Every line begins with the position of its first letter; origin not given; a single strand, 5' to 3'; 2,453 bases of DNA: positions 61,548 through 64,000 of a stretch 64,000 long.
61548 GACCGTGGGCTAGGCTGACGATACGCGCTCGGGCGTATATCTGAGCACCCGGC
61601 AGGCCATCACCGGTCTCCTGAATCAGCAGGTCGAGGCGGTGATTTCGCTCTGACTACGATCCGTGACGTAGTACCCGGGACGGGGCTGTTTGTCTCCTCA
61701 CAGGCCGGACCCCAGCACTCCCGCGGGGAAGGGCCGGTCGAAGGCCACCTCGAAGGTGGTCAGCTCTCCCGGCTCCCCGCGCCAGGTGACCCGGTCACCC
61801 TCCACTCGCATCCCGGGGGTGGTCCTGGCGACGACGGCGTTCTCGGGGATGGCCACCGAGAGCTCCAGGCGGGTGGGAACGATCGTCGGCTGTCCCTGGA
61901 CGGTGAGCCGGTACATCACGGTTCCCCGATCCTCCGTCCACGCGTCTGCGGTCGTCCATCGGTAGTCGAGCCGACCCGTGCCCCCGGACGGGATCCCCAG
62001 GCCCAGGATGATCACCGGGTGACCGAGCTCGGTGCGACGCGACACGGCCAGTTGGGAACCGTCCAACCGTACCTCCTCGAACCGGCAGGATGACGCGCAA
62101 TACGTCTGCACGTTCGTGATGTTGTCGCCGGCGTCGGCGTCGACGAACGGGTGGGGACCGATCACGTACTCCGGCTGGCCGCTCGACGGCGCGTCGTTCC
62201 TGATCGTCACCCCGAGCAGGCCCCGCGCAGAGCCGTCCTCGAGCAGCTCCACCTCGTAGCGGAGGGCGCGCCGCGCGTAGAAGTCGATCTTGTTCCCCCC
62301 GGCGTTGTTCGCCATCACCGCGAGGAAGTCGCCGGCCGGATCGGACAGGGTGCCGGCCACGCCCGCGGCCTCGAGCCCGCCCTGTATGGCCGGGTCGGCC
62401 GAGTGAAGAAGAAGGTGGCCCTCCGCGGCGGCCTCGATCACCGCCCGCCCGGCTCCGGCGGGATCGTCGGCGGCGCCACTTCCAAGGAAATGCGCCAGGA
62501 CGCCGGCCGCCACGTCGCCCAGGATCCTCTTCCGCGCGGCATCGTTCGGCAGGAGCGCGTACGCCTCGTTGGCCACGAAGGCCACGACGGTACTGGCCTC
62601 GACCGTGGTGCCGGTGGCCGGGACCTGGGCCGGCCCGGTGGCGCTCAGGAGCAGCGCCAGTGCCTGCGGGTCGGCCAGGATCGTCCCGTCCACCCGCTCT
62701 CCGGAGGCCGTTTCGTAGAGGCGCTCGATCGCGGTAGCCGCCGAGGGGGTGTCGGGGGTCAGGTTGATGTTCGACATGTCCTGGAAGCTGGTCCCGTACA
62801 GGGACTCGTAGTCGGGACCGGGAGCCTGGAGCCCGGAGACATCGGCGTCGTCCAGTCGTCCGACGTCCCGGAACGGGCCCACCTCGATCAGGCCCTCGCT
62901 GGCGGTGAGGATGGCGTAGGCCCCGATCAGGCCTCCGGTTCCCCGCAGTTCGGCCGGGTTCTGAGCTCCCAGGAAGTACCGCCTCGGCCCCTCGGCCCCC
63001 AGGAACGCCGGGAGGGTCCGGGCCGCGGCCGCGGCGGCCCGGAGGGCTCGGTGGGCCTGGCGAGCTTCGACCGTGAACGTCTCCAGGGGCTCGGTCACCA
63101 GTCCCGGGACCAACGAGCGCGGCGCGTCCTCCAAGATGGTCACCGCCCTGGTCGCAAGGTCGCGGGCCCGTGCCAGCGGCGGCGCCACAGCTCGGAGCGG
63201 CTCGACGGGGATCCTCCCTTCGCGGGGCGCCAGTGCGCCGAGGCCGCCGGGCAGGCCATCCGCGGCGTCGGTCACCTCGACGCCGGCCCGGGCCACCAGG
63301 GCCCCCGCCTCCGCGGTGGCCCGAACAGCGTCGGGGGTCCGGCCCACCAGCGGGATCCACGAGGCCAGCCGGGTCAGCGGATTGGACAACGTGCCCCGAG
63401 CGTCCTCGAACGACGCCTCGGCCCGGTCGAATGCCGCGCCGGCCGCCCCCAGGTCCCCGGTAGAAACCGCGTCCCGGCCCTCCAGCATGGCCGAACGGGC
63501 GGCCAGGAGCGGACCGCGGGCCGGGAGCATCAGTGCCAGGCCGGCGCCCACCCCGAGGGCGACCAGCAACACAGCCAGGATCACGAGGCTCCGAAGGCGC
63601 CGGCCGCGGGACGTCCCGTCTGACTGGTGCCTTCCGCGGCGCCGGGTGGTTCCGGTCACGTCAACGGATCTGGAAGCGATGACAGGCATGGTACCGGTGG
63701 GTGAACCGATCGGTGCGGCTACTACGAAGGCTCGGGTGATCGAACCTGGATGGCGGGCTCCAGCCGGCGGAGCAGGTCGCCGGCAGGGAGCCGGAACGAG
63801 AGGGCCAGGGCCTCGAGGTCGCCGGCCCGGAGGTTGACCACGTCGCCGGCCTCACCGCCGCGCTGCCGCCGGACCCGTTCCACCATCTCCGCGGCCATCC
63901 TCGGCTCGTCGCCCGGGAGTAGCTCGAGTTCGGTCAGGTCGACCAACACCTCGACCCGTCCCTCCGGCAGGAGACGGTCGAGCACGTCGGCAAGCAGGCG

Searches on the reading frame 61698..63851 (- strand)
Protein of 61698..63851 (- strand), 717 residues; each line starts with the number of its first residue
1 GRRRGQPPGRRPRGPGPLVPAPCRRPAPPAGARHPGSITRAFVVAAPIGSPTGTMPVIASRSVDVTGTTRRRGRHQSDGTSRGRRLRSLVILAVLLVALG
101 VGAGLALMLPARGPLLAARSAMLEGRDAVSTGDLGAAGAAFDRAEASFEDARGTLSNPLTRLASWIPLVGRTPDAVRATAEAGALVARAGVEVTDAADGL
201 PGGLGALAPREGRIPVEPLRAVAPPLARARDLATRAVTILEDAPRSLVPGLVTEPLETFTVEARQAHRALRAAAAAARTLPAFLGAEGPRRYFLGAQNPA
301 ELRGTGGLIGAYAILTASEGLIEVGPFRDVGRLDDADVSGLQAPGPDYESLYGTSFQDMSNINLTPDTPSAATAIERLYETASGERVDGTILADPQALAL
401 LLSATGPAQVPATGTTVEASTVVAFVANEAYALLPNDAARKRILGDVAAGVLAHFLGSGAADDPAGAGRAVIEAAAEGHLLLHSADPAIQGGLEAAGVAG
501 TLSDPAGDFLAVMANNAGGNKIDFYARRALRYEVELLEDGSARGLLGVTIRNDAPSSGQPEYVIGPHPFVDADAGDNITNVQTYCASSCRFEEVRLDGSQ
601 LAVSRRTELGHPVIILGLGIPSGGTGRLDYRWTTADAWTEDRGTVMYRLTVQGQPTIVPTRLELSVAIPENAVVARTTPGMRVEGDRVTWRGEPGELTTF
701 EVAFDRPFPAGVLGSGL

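Call 56: search_protein_families(library=pfam, proteins=[window:61698-63851:-], max_evalue=0.001)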
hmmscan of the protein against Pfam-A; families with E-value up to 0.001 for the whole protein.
window:61698-63851:- (717 aa): 1 family
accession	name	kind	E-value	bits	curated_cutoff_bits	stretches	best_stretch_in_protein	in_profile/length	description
PF13196.11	DUF4012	-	1e-34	120.6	28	1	287-431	1-144/144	Protein of unknown function (DUF4012)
